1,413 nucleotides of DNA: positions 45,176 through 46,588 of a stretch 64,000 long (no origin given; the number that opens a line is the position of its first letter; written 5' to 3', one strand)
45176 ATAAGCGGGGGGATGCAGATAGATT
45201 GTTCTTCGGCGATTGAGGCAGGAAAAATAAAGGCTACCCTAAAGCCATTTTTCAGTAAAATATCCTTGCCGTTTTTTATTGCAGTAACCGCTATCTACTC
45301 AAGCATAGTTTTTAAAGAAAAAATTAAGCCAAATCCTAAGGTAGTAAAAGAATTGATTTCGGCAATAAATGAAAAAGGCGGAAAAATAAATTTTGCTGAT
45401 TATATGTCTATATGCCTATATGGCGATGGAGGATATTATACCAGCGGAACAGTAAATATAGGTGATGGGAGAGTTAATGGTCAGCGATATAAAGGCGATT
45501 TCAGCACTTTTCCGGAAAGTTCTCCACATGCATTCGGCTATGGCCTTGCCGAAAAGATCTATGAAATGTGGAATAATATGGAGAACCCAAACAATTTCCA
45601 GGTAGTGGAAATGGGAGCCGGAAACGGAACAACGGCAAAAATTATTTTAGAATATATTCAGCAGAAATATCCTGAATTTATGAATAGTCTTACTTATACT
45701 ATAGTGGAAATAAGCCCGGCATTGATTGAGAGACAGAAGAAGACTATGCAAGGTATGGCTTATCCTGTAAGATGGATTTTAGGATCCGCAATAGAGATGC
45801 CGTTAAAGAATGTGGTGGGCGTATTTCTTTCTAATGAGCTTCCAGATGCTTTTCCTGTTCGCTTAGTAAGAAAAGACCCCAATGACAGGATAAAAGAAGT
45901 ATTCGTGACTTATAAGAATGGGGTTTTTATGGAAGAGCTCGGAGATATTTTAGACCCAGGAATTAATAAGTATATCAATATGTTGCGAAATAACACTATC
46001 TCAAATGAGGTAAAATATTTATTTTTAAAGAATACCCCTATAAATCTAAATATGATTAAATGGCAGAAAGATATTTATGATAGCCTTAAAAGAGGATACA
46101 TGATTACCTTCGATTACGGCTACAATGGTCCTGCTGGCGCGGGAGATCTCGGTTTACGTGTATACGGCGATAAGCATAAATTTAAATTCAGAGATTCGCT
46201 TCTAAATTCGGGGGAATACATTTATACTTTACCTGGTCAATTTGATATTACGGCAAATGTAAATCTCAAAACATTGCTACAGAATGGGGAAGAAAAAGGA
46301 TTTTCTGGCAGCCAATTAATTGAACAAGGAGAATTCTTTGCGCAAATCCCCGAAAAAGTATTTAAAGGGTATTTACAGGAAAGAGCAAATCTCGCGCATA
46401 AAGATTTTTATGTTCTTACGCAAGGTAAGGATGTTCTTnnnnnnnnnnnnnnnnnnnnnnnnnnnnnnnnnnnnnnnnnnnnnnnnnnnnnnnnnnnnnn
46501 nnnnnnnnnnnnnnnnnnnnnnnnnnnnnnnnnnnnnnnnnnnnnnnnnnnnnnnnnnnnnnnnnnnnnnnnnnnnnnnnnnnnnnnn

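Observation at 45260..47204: MidA/NDUFAF7-type methyltransferase embedded in a signal-peptide protein, with a topology puzzle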

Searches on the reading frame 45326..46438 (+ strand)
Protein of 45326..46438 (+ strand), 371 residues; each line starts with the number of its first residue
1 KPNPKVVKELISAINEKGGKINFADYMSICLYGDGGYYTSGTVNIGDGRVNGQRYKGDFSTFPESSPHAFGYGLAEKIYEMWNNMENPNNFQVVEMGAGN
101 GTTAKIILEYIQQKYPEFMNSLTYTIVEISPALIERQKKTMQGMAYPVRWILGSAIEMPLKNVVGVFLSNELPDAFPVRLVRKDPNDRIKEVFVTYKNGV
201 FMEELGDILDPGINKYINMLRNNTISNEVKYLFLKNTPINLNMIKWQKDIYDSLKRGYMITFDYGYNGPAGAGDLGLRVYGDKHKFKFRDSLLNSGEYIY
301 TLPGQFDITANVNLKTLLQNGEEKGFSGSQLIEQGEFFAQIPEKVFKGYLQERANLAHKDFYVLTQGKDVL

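Call 63: find_homologous_proteins(query=window:45326-46438:+, max_evalue=0.00001)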
Query window:45326-46438:+ (371 aa): 121 proteins with E <= 0.00001 among 2584 candidates; the best 120 are listed.
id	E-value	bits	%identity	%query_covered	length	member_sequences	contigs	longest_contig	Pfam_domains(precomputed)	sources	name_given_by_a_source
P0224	1.5e-71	260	46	75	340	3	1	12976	PF02636.24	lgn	-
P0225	5.7e-49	185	36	89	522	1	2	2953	PF02636.24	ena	-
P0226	5.4e-46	175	36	91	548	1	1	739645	PF02636.24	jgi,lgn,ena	-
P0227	5.5e-46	175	37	87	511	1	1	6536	PF02636.24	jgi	jgi:SAM-dependent MidA family methyltransferase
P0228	1.5e-42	164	34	89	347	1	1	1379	PF02636.24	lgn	-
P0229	4.7e-41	159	35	90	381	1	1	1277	PF02636.24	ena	-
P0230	3.4e-40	156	35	90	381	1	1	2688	PF02636.24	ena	-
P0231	8.6e-40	155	34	90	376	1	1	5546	PF02636.24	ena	-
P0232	9.9e-40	155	37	87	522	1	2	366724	PF02636.24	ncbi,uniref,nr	ncbi:SAM-dependent methyltransferase [Billgrantia saliphila]|uniref:SAM-dependent methyltransferase 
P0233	1.1e-39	155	33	98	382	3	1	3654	PF02636.24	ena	-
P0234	1.8e-39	154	34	90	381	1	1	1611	PF02636.24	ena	-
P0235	2.3e-39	154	37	87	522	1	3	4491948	PF02636.24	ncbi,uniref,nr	ncbi:hypothetical protein HOP62_10350 [Halomonas sp. MCCC 1A17488]|uniref:Protein arginine methyltra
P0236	2.4e-39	154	34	90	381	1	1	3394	PF02636.24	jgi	-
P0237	2.8e-39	153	34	90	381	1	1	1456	PF02636.24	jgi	-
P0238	3.9e-39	153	34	90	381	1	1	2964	PF02636.24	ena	-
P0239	5.1e-39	152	34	90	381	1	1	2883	PF02636.24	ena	-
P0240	5.4e-39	152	34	90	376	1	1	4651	PF02636.24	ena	-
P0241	6.2e-39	152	34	90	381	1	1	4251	PF02636.24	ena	-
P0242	1.9e-38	151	34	90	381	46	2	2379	PF02636.24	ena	-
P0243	2.1e-38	150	34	90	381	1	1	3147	PF02636.24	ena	-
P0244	9.1e-38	148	33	90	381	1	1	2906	PF02636.24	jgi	jgi:SAM-dependent MidA family methyltransferase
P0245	1.5e-37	148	35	90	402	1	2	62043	PF02636.24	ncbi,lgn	-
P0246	2.1e-37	147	35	87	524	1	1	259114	PF02636.24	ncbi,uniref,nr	ncbi:hypothetical protein HOP51_09770 [Halomonas sp. MCCC 1A11036]|uniref:Protein arginine methyltra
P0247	2.4e-37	147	37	87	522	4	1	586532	PF02636.24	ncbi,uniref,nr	ncbi:SAM-dependent methyltransferase [Halomonas sp. M4R5S39]|uniref:SAM-dependent methyltransferase 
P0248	2.4e-36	144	33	98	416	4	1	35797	PF02636.24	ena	-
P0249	4.5e-36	143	33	94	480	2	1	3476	PF02636.24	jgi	-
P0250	6.3e-36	142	33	90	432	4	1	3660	PF02636.24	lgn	-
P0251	9.1e-36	142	34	90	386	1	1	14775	PF02636.24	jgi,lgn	jgi:SAM-dependent MidA family methyltransferase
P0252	1.8e-35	141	33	91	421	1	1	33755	PF02636.24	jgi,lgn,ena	-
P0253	8.6e-35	139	35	91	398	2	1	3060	PF02636.24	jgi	jgi:SAM-dependent MidA family methyltransferase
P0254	8.9e-35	139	32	91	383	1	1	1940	PF02636.24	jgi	jgi:SAM-dependent MidA family methyltransferase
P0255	1.0e-34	138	35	91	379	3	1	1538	PF02636.24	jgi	-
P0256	1.1e-34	138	33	91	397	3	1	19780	PF02636.24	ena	-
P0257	1.2e-34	138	35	89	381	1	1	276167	PF02636.24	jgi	jgi:SAM-dependent MidA family methyltransferase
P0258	2.1e-34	137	34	87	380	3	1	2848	PF02636.24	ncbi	-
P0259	2.3e-34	137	33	91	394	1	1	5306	PF02636.24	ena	-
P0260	4.4e-34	136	32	91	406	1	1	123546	PF02636.24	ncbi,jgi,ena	-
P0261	8.8e-34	135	35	90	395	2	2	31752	PF02636.24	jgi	-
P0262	1.5e-33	134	34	87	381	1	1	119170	PF02636.24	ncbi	-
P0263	2.8e-33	134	32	91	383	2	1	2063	PF02636.24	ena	-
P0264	3.2e-33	133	31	94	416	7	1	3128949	PF02636.24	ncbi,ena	-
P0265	3.5e-33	133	33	87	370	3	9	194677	PF02636.24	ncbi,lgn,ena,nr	ncbi:MAG: hypothetical protein A2077_05400 [Nitrospirae bacterium GWC2_46_6]|nr:MAG: hypothetical pr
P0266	6.0e-33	133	33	91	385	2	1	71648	PF02636.24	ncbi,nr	ncbi:MAG: SAM-dependent methyltransferase [Chloroflexota bacterium]|nr:SAM-dependent methyltransfera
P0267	8.4e-33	132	34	87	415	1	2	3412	PF02636.24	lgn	-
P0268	9.5e-33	132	33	90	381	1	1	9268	PF02636.24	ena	-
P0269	1.6e-32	131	32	90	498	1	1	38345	PF02636.24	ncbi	-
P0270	2.7e-32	130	29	100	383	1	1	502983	PF02636.24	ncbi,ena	-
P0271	4.6e-32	130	34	89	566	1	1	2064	PF02636.24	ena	-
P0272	5.4e-32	129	34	91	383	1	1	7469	PF02636.24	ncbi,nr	ncbi:MAG: SAM-dependent methyltransferase [Chloroflexi bacterium]|nr:SAM-dependent methyltransferase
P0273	1.1e-31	128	31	94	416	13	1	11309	PF02636.24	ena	-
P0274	1.2e-31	128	32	95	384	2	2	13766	PF02636.24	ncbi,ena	-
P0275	1.2e-31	128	32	90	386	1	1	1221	PF02636.24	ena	-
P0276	2.3e-31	127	34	90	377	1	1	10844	PF02636.24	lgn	-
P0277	2.9e-31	127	32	89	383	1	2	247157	PF02636.24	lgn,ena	-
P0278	3.2e-31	127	34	91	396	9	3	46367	PF02636.24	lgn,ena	-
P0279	4.3e-31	126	31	85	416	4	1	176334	PF02636.24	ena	-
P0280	4.8e-31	126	34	87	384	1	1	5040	PF02636.24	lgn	-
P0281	5.9e-31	126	34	91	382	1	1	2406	PF02636.24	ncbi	-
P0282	6.9e-31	126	33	99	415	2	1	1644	PF02636.24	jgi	-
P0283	1.5e-30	125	33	91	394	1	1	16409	PF02636.24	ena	-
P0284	2.0e-30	124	32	91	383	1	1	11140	PF02636.24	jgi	jgi:SAM-dependent MidA family methyltransferase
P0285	2.5e-30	124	33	91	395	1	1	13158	PF02636.24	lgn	-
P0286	3.8e-30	123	33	91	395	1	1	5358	PF02636.24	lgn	-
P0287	4.1e-30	123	32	91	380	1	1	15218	PF02636.24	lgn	-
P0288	5.8e-30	123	33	90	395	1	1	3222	PF02636.24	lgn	-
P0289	6.3e-30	123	31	96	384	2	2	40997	PF02636.24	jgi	jgi:SAM-dependent MidA family methyltransferase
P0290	6.8e-30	122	32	82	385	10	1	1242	PF02636.24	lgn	-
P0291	1.1e-29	122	33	91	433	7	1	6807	PF02636.24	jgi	jgi:SAM-dependent MidA family methyltransferase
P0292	1.4e-29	121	32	91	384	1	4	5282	PF02636.24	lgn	-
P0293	2.2e-29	121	32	91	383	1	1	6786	PF02636.24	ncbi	-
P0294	2.3e-29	121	33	90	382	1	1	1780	PF02636.24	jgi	-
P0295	5.8e-29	119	32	85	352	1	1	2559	PF02636.24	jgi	jgi:SAM-dependent MidA family methyltransferase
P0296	8.1e-29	119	33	90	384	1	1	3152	PF02636.24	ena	-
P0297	1.2e-28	118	30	98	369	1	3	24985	PF02636.24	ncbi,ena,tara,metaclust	tara:strand:+ start:1510 stop:2619 length:1110 start_codon:yes stop_codon:yes gene_type:complete|met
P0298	3.0e-28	117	33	91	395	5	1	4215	PF02636.24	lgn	-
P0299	3.2e-28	117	33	86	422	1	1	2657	PF02636.24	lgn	-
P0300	4.0e-28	117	33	90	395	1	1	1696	PF02636.24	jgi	-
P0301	5.8e-28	116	32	90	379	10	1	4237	PF02636.24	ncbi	-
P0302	6.4e-28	116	34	91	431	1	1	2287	PF02636.24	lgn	-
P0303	7.1e-28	116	29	91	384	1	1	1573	PF02636.24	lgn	-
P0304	9.2e-28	115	32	91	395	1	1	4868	PF02636.24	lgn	-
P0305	1.1e-27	115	33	91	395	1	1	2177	PF02636.24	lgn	-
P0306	1.3e-27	115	30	95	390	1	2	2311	PF02636.24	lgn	-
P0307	1.4e-27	115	34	90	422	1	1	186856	PF02636.24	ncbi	-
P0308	3.8e-27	113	33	90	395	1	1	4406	PF02636.24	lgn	-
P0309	4.8e-27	113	32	91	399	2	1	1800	PF02636.24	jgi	-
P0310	4.8e-27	113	31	95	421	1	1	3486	PF02636.24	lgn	-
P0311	4.9e-27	113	34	86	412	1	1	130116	PF02636.24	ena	-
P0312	5.3e-27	113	30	96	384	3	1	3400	PF02636.24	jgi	-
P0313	5.4e-27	113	31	91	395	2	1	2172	PF02636.24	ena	-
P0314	9.1e-27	112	33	92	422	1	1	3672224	PF02636.24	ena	-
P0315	9.5e-27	112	32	93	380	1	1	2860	PF02636.24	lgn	-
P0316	1.3e-25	108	32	82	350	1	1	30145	PF02636.24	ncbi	-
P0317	1.4e-25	108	32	91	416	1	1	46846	PF02636.24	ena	-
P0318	4.8e-25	107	32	91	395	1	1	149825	PF02636.24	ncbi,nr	ncbi:MAG: SAM-dependent methyltransferase [Desulfuromonadales bacterium]|nr:SAM-dependent methyltran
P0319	7.0e-25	106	30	95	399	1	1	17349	PF02636.24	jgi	jgi:SAM-dependent MidA family methyltransferase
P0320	7.1e-25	106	31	91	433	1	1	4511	PF02636.24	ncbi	-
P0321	2.7e-24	104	33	86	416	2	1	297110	PF02636.24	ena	-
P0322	3.3e-24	104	33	64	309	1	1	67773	PF02636.24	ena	-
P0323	4.6e-24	103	31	90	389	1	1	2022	PF02636.24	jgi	-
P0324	1.9e-23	101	31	86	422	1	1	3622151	PF02636.24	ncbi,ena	-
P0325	4.4e-23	100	32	90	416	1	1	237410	PF02636.24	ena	-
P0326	4.7e-22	97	32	77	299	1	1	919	PF02636.24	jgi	jgi:SAM-dependent MidA family methyltransferase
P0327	1.3e-21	95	30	98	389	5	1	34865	PF02636.24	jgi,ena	-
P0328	8.2e-17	79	35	52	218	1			PF02636.24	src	-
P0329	2.2e-16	78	34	59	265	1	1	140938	PF02636.24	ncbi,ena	-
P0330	1.7e-14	72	37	46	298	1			PF02636.24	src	-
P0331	2.9e-14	71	27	87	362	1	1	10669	PF02636.24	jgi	-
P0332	1.1e-11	63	27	89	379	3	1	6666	PF02636.24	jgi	-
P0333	2.4e-11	61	29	95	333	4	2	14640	PF02636.24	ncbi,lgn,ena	ncbi:MAG: SAM-dependent methyltransferase [Verrucomicrobiota bacterium]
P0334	2.4e-11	61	29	89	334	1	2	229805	PF02636.24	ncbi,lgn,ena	-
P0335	2.5e-11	61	28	91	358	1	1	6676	PF02636.24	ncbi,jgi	jgi:SAM-dependent MidA family methyltransferase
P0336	1.9e-10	58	24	99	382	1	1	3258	PF02636.24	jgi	-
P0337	2.5e-9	55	27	94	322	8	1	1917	PF02636.24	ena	-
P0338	3.5e-9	54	27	95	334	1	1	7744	PF02636.24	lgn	-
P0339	4.1e-9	54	29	85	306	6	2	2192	PF02636.24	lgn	-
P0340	7.4e-9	53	27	84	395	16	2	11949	PF02636.24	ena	-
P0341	2.2e-8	52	26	84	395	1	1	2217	PF02636.24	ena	-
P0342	3.2e-8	51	26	84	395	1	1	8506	PF02636.24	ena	-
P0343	9.0e-8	50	27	80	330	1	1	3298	PF02636.24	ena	-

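Call 66: find_encoding_contigs(protein=P0224, flank=5000, max_places=2)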
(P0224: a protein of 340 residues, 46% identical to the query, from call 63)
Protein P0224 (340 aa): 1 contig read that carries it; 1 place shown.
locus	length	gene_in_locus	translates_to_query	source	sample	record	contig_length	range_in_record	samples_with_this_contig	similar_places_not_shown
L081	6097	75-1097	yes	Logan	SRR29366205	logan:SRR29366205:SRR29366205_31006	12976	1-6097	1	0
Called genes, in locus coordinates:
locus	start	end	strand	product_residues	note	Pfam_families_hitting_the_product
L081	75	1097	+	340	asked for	PF02636:Methyltransf_28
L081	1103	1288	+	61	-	-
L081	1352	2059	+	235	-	PF04191:PEMT (weak), PF04140:ICMT, PF01222:ERG4_ERG24 (weak)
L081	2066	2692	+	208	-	-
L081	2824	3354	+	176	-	-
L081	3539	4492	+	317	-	PF25021:TEN_NHL (faint), PF06739:SBBP (faint), PF08450:SGL (faint), PF17170:DUF5128 (faint), PF01436:NHL (weak)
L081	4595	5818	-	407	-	-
